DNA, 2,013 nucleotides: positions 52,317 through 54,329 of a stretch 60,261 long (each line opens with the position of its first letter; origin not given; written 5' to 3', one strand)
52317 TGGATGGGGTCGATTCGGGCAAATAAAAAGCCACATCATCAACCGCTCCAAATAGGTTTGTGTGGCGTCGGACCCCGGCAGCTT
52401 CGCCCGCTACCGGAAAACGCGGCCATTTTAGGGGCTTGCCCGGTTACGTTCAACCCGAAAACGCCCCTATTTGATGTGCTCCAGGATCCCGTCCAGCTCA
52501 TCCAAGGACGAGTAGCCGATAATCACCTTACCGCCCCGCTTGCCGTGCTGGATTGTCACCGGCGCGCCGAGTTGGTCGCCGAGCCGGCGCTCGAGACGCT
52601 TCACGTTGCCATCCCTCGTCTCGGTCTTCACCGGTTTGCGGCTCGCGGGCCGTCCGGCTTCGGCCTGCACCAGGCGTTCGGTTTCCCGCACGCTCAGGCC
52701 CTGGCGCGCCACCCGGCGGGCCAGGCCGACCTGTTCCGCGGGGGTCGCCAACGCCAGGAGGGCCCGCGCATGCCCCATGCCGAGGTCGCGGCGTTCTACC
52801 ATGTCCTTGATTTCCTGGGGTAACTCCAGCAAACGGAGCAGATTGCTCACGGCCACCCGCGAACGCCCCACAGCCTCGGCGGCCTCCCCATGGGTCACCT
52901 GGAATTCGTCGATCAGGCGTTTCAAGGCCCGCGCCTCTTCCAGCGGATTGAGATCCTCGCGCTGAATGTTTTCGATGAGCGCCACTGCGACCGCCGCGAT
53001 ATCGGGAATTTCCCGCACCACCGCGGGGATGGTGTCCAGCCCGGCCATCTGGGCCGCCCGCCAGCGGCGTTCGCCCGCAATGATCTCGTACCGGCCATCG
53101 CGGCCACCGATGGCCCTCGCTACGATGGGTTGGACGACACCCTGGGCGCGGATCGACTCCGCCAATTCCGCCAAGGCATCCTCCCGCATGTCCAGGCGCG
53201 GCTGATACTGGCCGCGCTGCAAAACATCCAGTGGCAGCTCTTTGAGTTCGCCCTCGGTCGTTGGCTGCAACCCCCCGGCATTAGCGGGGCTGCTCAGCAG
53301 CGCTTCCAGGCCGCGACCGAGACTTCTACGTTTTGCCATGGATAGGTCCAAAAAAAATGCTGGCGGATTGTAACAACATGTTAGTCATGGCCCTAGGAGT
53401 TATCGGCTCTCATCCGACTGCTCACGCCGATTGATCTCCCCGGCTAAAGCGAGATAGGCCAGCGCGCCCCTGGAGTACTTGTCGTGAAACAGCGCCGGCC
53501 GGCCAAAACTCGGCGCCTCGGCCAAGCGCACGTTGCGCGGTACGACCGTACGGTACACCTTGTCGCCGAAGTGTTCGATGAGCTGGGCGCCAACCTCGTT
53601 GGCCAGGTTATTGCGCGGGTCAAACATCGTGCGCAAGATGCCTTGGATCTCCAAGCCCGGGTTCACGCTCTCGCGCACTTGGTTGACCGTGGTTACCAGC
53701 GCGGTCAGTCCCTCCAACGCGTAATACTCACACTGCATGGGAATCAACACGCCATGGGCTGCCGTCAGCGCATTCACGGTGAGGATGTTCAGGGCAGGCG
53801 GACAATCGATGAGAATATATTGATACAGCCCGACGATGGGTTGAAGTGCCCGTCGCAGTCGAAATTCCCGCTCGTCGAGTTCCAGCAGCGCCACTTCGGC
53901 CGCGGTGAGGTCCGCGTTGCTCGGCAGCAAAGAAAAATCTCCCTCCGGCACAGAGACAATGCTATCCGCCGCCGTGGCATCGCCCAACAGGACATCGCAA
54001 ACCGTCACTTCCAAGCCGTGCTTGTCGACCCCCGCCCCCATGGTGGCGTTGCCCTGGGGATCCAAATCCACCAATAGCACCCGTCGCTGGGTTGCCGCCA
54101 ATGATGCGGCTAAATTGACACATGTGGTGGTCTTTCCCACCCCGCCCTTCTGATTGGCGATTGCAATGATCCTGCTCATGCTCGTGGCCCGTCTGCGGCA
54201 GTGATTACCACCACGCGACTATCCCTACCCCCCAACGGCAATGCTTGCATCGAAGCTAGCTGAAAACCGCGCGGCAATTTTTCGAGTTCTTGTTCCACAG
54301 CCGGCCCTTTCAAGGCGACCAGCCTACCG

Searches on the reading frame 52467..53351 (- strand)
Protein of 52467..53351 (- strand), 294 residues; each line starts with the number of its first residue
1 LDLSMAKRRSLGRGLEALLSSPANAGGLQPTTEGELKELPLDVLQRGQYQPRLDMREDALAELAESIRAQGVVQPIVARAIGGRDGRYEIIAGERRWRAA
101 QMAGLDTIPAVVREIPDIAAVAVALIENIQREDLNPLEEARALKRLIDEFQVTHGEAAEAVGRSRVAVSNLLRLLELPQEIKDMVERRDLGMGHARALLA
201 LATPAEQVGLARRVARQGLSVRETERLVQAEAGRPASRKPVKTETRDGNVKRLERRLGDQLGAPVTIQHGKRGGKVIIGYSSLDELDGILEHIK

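Call 25: search_protein_families(library=pfam, proteins=[window:52467-53351:-], max_evalue=0.001)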
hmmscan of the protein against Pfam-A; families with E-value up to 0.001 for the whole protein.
window:52467-53351:- (294 aa): 3 families
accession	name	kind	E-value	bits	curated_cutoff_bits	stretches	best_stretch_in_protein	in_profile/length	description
PF02195.25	ParB_N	-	7.8e-38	128.9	26.3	1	35-130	2-95/95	ParB N-terminal domain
PF17762.8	HTH_ParB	-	9.4e-36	122.5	22.6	1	132-230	1-99/102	ParB HTH domain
PF23552.2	ParB_C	-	7.3e-22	77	23.8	1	247-294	2-50/50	ParB dimerisation domain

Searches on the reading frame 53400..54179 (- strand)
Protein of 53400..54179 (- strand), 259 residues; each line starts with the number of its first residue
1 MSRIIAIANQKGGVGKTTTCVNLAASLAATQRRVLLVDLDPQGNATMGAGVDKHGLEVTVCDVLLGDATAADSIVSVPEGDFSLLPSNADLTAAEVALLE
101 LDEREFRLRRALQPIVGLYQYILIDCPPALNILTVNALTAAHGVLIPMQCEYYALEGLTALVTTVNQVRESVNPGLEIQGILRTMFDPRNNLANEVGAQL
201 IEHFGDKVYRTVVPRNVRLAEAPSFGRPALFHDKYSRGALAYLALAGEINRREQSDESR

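Call 25: search_protein_families(library=pfam, proteins=[window:53400-54179:-], max_evalue=0.001)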
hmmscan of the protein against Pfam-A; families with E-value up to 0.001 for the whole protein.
window:53400-54179:- (259 aa): 8 families
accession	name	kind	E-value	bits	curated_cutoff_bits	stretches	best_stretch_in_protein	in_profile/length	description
PF13614.12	AAA_31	-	1e-62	211.6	27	1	3-178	2-177/177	AAA domain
PF01656.29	CbiA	-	4.6e-28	98.1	25.4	1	5-228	1-124/125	CobQ/CobB/MinD/ParA nucleotide binding domain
PF09140.17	MipZ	-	2.8e-10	40.4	20.7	1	4-158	2-139/262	ATPase MipZ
PF10609.15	ParA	-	6.5e-09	36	27.1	1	2-44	3-45/246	NUBPL iron-transfer P-loop NTPase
PF06564.18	CBP_BcsQ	-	7.3e-08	32.6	21.3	1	4-141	3-138/234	Cellulose biosynthesis protein BcsQ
PF00142.24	Fer4_NifH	-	1.8e-06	28.1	25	1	5-46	3-43/271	4Fe-4S iron sulfur cluster binding proteins, NifH/frxC family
PF02374.21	ArsA_ATPase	-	7e-06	25.9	24.3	1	10-42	8-40/305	Anion-transporting ATPase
PF07015.17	VirC1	-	0.00037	20.3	24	1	4-40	3-39/231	VirC1 protein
